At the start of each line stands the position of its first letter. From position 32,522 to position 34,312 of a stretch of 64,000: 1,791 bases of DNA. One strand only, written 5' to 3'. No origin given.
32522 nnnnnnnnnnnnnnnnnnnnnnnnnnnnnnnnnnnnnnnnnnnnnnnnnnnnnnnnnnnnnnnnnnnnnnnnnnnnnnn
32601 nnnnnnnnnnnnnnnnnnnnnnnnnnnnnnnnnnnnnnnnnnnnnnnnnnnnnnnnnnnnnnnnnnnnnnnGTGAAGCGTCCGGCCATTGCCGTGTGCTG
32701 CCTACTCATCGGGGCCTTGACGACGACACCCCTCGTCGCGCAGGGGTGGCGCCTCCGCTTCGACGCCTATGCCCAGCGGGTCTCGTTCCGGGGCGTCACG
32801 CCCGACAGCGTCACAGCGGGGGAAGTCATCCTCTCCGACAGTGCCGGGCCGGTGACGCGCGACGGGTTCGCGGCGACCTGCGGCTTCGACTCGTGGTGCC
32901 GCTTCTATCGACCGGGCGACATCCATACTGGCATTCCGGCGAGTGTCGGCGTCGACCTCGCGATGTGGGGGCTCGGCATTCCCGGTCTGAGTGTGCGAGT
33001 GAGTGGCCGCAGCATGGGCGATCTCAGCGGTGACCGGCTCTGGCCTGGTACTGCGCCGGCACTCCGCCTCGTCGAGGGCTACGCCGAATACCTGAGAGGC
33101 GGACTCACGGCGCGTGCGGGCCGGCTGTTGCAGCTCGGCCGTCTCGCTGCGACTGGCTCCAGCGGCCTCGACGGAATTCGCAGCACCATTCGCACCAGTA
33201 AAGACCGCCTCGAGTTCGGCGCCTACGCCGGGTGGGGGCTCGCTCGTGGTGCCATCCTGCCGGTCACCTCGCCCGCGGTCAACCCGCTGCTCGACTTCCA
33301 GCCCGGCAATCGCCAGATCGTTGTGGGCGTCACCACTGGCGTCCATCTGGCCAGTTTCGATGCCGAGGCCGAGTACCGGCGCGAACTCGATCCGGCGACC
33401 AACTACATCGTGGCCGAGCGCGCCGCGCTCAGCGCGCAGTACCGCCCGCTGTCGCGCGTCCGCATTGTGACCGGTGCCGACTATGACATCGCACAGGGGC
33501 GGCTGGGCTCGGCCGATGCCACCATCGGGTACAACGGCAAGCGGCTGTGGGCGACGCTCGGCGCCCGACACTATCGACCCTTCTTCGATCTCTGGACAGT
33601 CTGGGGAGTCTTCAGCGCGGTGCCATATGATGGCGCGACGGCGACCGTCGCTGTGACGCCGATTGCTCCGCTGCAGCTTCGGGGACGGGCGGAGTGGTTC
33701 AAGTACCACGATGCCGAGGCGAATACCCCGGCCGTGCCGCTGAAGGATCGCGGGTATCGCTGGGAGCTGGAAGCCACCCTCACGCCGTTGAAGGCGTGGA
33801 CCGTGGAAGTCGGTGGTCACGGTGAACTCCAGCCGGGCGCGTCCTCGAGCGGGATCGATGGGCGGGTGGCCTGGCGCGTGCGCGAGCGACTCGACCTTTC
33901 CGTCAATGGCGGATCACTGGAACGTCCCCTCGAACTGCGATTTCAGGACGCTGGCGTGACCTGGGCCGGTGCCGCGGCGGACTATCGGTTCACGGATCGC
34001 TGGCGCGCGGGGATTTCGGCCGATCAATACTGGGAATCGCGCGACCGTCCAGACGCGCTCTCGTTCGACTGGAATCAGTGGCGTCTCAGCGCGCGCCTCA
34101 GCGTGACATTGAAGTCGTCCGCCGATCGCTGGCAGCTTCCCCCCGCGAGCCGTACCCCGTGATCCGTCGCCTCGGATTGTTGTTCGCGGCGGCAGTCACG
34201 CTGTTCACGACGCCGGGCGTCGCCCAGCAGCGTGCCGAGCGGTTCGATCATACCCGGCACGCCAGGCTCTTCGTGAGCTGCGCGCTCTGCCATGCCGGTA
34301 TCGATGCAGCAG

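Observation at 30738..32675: NapC/NirT quinol-dehydrogenase head fused to a ~16-haem extension in one 645-aa polypeptide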

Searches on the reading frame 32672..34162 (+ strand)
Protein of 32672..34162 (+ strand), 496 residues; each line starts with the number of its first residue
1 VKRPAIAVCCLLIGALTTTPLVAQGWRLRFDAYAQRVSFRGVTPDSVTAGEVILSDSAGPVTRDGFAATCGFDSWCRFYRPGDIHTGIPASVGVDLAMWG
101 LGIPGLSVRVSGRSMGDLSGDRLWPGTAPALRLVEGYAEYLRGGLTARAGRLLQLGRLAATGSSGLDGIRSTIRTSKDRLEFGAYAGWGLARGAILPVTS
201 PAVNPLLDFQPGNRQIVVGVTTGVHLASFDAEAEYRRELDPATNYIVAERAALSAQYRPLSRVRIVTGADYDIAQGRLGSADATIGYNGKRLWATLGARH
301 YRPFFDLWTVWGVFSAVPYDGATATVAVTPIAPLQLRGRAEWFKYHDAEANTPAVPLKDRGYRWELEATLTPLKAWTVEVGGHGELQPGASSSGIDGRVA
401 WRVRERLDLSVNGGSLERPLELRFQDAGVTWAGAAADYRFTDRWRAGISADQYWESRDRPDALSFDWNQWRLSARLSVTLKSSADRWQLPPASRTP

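Call 5: search_protein_families(library=pfam, proteins=[window:32672-34162:+], max_evalue=1)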
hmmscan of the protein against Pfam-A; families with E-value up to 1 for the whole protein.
window:32672-34162:+ (496 aa): 0 families

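Call 6: search_protein_families(library=ncbifam, proteins=[window:32672-34162:+], max_evalue=1)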
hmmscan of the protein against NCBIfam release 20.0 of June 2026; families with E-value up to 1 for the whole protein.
window:32672-34162:+ (496 aa): 0 families

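Call 18: find_homologous_proteins(query=window:32672-34159:+, max_evalue=0.001)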
Query window:32672-34159:+ (496 aa): 224 proteins with E <= 0.001 among 8000 candidates; the best 120 are listed.
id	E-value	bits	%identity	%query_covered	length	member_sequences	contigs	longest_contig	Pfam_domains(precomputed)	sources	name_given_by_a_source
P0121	0.0e+0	1126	100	100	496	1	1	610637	-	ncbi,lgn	ncbi:MAG: hypothetical protein V4558_12205 [Gemmatimonadota bacterium]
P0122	1.1e-282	957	84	100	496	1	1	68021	-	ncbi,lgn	ncbi:MAG: hypothetical protein ABIZ70_03015 [Gemmatimonadales bacterium]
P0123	9.3e-258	874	77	99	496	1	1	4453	-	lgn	-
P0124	5.8e-241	819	71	98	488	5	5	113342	-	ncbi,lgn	-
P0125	1.9e-238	811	72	100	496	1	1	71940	-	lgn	-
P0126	1.5e-234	798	71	96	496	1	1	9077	-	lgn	-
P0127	2.4e-226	771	68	99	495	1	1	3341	-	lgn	-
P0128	7.8e-223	759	65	100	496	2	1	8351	-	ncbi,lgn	-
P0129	7.3e-221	753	65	100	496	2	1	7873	-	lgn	-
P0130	3.3e-213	727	67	96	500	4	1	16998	-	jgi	jgi:hypothetical protein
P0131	9.1e-210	716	65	95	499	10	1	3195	-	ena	-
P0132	4.3e-209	714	65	96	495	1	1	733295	-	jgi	jgi:hypothetical protein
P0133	6.6e-209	713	64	99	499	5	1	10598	-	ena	-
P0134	2.0e-207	708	64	97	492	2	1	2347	-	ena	-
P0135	2.0e-207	708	65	97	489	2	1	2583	-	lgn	-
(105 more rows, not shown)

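Call 38: predict_structure(alignment_id=A3)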
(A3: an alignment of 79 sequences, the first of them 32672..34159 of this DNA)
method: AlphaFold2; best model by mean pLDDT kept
length: 496 residues; sequences in the alignment: 79
mean_pLDDT: 82.8   pTM: 0.74
mean pLDDT of the five models: 82.8, 82.8, 81.2, 79.9, 79.6
residues with pLDDT >= 90: 223; 70-90: 180; 50-70: 54; < 50: 39
segments of 3 or more residues with pLDDT < 50: 194-207, 307-313, 419-424, 486-496
pLDDT, mean of each block of 10 residues (from residue 1): 73 75 80 87 89 79 85 88 88 89 88 86 71 89 92 78 77 91 91 45 49 83 95 93 84 96 96 87 96 97 58 65 97 97 84 70 95 97 82 92 96 80 64 96 93 82 78 92 54 32
secondary structure, 60 per line:
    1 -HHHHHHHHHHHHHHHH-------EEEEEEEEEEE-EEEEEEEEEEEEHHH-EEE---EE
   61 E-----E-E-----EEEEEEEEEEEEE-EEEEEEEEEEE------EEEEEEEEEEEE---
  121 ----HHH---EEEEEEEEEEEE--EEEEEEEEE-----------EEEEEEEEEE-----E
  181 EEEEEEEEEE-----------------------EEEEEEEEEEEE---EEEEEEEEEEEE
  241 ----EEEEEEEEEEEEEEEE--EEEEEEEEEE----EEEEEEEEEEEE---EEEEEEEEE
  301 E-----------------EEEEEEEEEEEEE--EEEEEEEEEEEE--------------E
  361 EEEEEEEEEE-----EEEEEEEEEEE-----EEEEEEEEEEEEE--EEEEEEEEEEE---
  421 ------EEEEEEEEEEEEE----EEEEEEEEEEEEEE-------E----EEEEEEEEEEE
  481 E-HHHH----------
elements in order: H2-17 E25-35 E37-48 E53-55 E59-61 E75-87 E89-99 E106-117 E131-142 E145-153 E165-174 E180-190 E214-225 E229-240 E245-260 E263-272 E277-288 E292-301 E319-331 E334-345 E360-370 E376-386 E392-404 E407-417 E427-439 E444-457 E470-481 H483-486

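Call 41: search_protein_families(library=pfam, alignment_id=A3, max_evalue=0.1)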
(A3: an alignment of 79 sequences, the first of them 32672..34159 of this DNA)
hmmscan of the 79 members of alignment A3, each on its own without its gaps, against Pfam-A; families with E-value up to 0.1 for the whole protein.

A. member 1, window:32672-34159:+ (496 aa): 0 families

B. families by the number of members that match (of 79 scanned): 11 families
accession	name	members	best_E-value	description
PF13505.12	OMP_b-brl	13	7.7e-06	Outer membrane protein beta-barrel domain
PF07642.17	BBP2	5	0.0068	Putative beta-barrel porin-2, OmpL-like. bbp2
PF03349.22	Toluene_X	5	0.026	Outer membrane protein transport protein (OMPP1/FadL/TodX)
PF10677.15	DUF2490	2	0.0014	Protein of unknown function (DUF2490)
PF13609.12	Porin_4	2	0.0083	Gram-negative porin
PF06629.18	MipA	2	0.0089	MltA-interacting protein MipA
PF04453.20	LptD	2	0.049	LPS transport system D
PF03797.25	Autotransporter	1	0.0031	Autotransporter beta-domain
PF06805.18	Lambda_tail_I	1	0.0041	Bacteriophage lambda tail assembly protein I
PF20178.3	ToxA_N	1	0.051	Dermonecrotic toxin, N-terminal domain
PF13547.12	GTA_TIM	1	0.063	GTA TIM-barrel-like domain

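Call 42: fold_search(model_id=the predicted structure, library=pdb)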
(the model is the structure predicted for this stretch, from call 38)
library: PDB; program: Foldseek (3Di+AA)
matches with E <= 10: 976; with E <= 0.001: 377
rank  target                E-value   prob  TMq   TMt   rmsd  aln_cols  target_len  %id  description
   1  9fy9_D                1.5e-09  1.00  0.47  0.36   9.8       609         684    8  Cryo-EM structure of the type 1 chaperone-usher pilus FimD-tip complex (FimDHGFC) - Conformer 1 (released 2025-06-04)
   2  8jto                  1.9e-08  1.00  0.24  0.31  15.7       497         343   11  Outer membrane porin of Burkholderia pseudomallei (BpsOmp38) in complex with ceftazidime (released 2024-06-26)
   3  5ldt_A                2.7e-08  1.00  0.35  0.41  12.5       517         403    9  Crystal Structures of MOMP from Campylobacter jejuni (released 2016-10-26)
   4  6z9n_A                1.5e-07  1.00  0.44  0.35  16.6       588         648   10  Copper transporter OprC (released 2021-06-30)
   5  7vu2                  1.9e-07  1.00  0.38  0.42  13.9       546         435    9  Chitoporin from Serratia marcescens (released 2022-11-09)
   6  3rfz_E                2.0e-07  1.00  0.46  0.32  12.5       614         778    8  Crystal structure of the FimD usher bound to its cognate FimC:FimH substrate (released 2011-06-01)
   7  5ldv                  2.2e-07  1.00  0.33  0.39  13.3       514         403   10  Crystal Structures of MOMP from Campylobacter jejuni (released 2016-10-26)
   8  9bog_D                2.4e-07  1.00  0.47  0.31  11.1       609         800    8  Structural basis for adhesin secretion by the outer-membrane usher in type 1 pili (released 2024-10-09)
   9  3rfz_B                2.5e-07  1.00  0.46  0.32  11.9       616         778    7  Crystal structure of the FimD usher bound to its cognate FimC:FimH substrate (released 2011-06-01)
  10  6z8y_A                2.8e-07  1.00  0.46  0.35  15.0       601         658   10  Copper transporter OprC (released 2021-06-09)
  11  8bys_A                3.4e-07  1.00  0.27  0.35  14.7       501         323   10  Outer membrane attachment porin OmpM1 from Veillonella parvula, native (released 2023-11-08)
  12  8wv0_B                3.5e-07  1.00  0.32  0.46  11.6       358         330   11  Outer membrane porin of Burkholderia pseudomallei (BpsOmp38) (released 2024-10-30)
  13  5fr8_A                3.7e-07  1.00  0.47  0.35  17.0       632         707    9  Crystal structure of the siderophore receptor PirA from Acinetobacter baumannii (released 2016-05-11)
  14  6r2q_B                3.7e-07  1.00  0.42  0.34  16.4       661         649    9  Structure of the Mtr complex (released 2020-04-22)
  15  5dl6                  3.9e-07  1.00  0.36  0.43  11.6       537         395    8  Crystal structure of Acinetobacter baumannii OccAB2 (released 2016-02-03)
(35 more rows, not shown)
